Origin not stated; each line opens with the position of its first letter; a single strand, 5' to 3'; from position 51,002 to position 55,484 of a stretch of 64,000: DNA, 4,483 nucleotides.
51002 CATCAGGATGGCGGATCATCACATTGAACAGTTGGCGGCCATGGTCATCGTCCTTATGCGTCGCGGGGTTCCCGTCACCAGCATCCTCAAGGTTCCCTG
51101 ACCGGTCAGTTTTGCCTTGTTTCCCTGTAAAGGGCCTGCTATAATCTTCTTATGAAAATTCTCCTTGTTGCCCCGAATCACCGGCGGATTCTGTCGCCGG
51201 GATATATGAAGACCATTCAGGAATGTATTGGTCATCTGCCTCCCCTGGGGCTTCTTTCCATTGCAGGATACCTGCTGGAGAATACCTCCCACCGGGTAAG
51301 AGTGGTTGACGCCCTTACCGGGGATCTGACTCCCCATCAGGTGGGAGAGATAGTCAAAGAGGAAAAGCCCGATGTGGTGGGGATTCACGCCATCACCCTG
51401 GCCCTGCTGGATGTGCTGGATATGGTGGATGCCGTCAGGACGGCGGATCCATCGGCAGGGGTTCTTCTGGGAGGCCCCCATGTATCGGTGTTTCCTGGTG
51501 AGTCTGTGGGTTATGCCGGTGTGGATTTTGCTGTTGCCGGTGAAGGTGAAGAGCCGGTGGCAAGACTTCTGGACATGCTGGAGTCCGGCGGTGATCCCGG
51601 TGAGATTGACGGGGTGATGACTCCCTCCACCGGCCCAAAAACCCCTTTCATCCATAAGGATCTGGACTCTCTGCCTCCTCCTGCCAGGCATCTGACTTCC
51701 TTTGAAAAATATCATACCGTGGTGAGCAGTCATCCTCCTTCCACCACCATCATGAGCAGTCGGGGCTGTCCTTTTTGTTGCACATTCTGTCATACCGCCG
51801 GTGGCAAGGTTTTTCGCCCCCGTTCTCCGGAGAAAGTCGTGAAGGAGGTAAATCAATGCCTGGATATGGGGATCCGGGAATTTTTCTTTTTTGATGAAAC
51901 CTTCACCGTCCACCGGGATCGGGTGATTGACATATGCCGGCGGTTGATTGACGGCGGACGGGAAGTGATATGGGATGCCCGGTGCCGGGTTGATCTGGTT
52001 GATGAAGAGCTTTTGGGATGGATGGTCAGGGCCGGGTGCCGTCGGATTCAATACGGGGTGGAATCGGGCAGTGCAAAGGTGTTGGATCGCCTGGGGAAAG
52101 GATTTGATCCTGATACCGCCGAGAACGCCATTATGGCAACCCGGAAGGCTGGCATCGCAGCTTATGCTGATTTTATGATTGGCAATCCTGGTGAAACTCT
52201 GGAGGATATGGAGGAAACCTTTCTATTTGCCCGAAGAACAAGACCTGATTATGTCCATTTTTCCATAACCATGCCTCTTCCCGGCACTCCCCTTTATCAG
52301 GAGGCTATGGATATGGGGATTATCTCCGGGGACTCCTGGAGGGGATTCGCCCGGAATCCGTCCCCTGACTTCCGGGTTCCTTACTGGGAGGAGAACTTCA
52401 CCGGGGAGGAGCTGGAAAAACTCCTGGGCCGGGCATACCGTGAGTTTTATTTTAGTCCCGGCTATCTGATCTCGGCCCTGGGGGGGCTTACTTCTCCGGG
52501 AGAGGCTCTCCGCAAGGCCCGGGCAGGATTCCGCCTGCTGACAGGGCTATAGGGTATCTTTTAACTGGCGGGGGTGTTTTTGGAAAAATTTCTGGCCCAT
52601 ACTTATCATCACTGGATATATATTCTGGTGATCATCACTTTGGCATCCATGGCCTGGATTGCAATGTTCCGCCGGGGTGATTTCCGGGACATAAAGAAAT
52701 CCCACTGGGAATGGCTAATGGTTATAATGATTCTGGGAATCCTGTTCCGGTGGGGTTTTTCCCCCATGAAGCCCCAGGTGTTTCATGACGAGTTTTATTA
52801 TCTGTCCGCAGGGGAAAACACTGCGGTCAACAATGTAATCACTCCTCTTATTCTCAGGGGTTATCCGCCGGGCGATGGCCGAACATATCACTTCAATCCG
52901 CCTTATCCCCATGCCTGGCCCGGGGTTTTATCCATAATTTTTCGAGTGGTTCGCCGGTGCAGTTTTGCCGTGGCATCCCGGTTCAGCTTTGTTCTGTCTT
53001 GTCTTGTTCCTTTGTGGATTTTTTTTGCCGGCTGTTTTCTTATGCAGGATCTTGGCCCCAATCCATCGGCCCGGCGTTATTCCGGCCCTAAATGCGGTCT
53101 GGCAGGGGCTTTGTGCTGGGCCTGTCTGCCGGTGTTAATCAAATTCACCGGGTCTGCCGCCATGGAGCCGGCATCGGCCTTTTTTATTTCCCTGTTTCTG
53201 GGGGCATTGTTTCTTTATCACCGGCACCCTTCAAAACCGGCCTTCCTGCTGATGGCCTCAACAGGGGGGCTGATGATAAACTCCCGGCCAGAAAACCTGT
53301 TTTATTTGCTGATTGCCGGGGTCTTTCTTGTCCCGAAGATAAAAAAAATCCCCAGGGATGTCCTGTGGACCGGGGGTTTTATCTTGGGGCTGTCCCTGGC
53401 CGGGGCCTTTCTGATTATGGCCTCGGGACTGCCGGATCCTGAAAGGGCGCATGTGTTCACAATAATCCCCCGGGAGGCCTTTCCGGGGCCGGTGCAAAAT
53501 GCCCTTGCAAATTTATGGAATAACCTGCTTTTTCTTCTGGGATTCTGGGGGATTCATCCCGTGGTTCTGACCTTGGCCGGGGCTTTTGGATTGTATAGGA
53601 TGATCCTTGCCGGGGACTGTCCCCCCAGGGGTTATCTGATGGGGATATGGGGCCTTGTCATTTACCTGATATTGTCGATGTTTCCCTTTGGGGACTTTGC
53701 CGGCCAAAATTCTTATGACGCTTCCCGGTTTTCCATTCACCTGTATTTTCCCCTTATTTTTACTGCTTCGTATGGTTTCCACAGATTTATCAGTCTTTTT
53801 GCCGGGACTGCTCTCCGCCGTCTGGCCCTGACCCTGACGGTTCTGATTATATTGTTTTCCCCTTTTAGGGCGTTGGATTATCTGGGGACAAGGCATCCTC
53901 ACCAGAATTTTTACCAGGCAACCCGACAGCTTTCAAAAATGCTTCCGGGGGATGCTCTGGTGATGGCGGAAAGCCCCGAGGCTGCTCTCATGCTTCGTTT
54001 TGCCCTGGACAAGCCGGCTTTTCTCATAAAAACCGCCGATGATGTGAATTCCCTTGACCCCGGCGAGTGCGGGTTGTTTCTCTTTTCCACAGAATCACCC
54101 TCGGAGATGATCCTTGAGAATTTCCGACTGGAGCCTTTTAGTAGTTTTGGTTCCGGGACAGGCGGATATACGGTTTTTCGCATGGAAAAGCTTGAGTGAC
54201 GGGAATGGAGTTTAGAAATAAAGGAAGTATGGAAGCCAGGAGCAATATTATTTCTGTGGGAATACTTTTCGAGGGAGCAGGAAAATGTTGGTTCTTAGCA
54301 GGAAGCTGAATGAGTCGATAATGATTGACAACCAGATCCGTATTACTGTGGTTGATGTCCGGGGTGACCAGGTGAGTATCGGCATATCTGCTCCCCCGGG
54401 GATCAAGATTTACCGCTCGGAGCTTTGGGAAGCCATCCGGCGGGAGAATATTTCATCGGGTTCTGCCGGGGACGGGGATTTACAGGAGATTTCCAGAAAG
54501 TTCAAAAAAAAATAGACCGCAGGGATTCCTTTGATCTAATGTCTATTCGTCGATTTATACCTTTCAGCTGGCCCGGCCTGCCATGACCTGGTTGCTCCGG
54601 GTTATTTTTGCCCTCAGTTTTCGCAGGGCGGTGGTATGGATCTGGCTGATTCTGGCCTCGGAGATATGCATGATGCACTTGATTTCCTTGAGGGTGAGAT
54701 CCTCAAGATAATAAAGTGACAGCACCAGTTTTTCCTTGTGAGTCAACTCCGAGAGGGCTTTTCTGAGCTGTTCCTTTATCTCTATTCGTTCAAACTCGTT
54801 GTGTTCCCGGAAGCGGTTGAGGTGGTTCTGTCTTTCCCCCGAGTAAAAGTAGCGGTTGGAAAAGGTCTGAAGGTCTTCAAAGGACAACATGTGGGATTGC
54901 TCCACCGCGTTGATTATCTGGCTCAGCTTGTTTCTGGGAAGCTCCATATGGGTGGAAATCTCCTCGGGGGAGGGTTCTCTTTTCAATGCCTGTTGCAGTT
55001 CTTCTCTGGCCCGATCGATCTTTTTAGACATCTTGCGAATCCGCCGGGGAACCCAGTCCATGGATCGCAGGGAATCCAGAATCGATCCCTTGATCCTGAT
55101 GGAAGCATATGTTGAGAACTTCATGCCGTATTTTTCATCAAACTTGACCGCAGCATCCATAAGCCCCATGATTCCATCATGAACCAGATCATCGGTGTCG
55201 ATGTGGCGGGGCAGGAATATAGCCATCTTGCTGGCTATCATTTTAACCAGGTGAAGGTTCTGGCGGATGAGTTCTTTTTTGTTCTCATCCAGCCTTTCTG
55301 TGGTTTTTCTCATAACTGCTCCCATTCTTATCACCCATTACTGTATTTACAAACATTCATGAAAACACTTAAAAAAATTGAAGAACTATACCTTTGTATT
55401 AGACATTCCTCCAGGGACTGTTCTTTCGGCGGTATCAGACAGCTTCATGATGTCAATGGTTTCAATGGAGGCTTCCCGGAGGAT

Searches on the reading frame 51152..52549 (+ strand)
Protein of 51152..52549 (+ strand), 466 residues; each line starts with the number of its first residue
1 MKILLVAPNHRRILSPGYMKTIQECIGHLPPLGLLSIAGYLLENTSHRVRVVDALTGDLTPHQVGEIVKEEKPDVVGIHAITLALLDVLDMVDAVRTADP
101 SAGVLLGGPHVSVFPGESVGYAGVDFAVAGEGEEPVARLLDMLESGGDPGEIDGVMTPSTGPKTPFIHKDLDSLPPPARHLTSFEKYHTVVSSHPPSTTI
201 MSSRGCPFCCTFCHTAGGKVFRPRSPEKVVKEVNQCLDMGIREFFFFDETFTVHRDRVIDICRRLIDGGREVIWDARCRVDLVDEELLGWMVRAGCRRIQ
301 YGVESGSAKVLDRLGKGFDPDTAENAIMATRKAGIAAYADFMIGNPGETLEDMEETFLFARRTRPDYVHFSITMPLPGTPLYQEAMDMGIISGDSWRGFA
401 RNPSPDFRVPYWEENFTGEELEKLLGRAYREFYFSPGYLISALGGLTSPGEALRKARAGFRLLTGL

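Call 18: search_protein_families(library=ncbifam, proteins=[window:51152-52549:+], max_evalue=0.00001)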
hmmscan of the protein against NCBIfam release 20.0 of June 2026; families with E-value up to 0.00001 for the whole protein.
window:51152-52549:+ (466 aa): 23 families
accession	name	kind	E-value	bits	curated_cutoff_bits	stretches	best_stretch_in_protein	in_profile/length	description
TIGR02026.1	BchE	equivalog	1.2e-51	176.1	481.35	1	13-392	4-394/497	magnesium-protoporphyrin IX monomethyl ester anaerobic oxidative cyclase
TIGR03471.1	HpnJ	equivalog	7e-50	170.3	577.6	1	49-445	47-445/472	hopanoid biosynthesis associated radical SAM protein HpnJ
NF050148.1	rSAM_ApyD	equivalog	3e-45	154.8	750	1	30-387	24-395/645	RiPP biosynthesis radical SAM protein ApyD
TIGR04479.1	bcpD_PhpK_rSAM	subfamily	4.1e-40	137.6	600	1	63-390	101-436/504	PhpK family radical SAM P-methyltransferase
TIGR04013.1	B12_SAM_MJ_1487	hypoth_equivalog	3.7e-38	131.3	251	2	62-244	33-200/382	TIGR04013 family B12-binding domain/radical SAM domain-containing protein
NF033070.1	rSAM_AprD4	equivalog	1e-37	130.2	500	1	154-395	150-400/456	AprD4 family radical SAM diol-dehydratase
TIGR04072.2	rSAM_ladder_B12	equivalog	1.1e-37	129.7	360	1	31-394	18-381/443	lipid biosynthesis B12-binding/radical SAM protein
TIGR04014.1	B12_SAM_MJ_0865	equivalog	8.1e-34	117.1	360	1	80-388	47-361/434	methyl-coenzyme M reductase glutamine C-methyltransferase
TIGR04367.1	HpnR_B12_rSAM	equivalog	6.9e-33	113.9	650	1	28-383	19-371/490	hopanoid C-3 methylase HpnR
NF038361.1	rSAM_Sden_1168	equivalog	1.9e-31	109.3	575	1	59-392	127-480/560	Sden_1168 family B12-binding radical SAM P-methyltransferase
TIGR04295.1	B12_rSAM_oligo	hypoth_equivalog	9.5e-25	87.1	400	1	35-332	28-333/422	TIGR04295 family B12-binding domain-containing radical SAM protein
TIGR04385.1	B12_rSAM_cofa1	equivalog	3.2e-24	85.9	450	1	30-357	19-358/438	B12 lower ligand biosynthesis radical SAM protein BzaD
TIGR03975.1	rSAM_ocin_1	subfamily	5.7e-22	77.9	281.85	1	66-355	122-422/606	RiPP maturation radical SAM C-methyltransferase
NF040542.1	rSAM_RCCLKC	equivalog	1.9e-21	76.7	450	1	71-356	47-343/423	arsinothricin biosynthesis radical SAM protein ArsL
NF040546.1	rSAM_CUAEP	equivalog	2e-20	73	500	1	31-374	13-356/468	CUAEP/CCAEP-tail radical SAM (seleno)protein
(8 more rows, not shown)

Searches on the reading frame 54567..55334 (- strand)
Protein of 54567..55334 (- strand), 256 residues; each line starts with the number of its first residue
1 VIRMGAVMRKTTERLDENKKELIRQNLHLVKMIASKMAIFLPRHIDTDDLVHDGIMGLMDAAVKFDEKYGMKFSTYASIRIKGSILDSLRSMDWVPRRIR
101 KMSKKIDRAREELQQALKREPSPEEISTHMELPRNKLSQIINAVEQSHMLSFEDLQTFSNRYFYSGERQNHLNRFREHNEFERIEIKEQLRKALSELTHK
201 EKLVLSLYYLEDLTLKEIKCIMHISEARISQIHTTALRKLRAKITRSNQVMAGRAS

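Call 18: search_protein_families(library=ncbifam, proteins=[window:54567-55334:-], max_evalue=0.00001)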
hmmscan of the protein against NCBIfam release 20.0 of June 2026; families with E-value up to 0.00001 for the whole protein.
window:54567-55334:- (256 aa): 50 families (the best 25 are shown)
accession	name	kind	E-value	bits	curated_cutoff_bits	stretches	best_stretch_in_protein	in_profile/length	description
TIGR02479.1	FliA_WhiG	subfamily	1.8e-67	227.3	189.6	1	22-244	1-223/224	FliA/WhiG family RNA polymerase sigma factor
NF005413.0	PRK06986.1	subfamily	3e-64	217.1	201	1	11-247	7-239/241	RNA polymerase sigma factor FliA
NF004935.0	PRK06288.1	equivalog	1.6e-60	205.1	343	1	17-249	33-267/270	RNA polymerase sigma factor WhiG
NF005809.0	PRK07670.1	equivalog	1.2e-56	192.1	326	1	13-247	19-253/255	FliA/WhiG family RNA polymerase sigma factor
NF004572.0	PRK05911.1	equivalog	1.2e-40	139.5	378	1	17-244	23-253/257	RNA polymerase sigma factor sigma-28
TIGR02980.1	SigBFG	subfamily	1.6e-36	126.2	234.35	1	17-244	3-226/227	SigB/SigF/SigG family RNA polymerase sigma factor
NF009091.0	PRK12427.1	equivalog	6.2e-34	117.7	339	1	19-242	17-229/233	FliA/WhiG family RNA polymerase sigma factor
TIGR02937.1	sigma70-ECF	superfamily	7.4e-33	113.5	42.9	1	20-243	4-164/165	sigma-70 family RNA polymerase sigma factor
NF004052.0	PRK05572.1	subfamily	1.2e-30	106.8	311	1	8-245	23-251/252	SigF/SigG family RNA polymerase sporulation sigma factor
NF041931.2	MzaA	equivalog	6.6e-30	104.6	800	1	8-243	466-704/726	MZA anti-phage system associated sigma-70 family RNA polymerase sigma factor MzaA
TIGR02885.1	spore_sigF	equivalog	1.8e-29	103.2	321.45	1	14-244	8-231/231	RNA polymerase sporulation sigma factor SigF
TIGR02997.1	Sig70-cyanoRpoD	subfamily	2.4e-28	99.3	384.5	1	11-241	68-298/298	RNA polymerase sigma factor, RpoD/SigA family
TIGR02393.1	RpoD_Cterm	equivalog_domain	3.6e-28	98.8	354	1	19-245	2-229/238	RNA polymerase sigma factor RpoD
NF005514.0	PRK07122.1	subfamily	2.1e-27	95.9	372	1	4-244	27-263/264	RNA polymerase sigma factor SigF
NF006666.0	PRK09210.1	equivalog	3.6e-26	92.3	572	1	16-249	131-364/370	RNA polymerase sigma factor RpoD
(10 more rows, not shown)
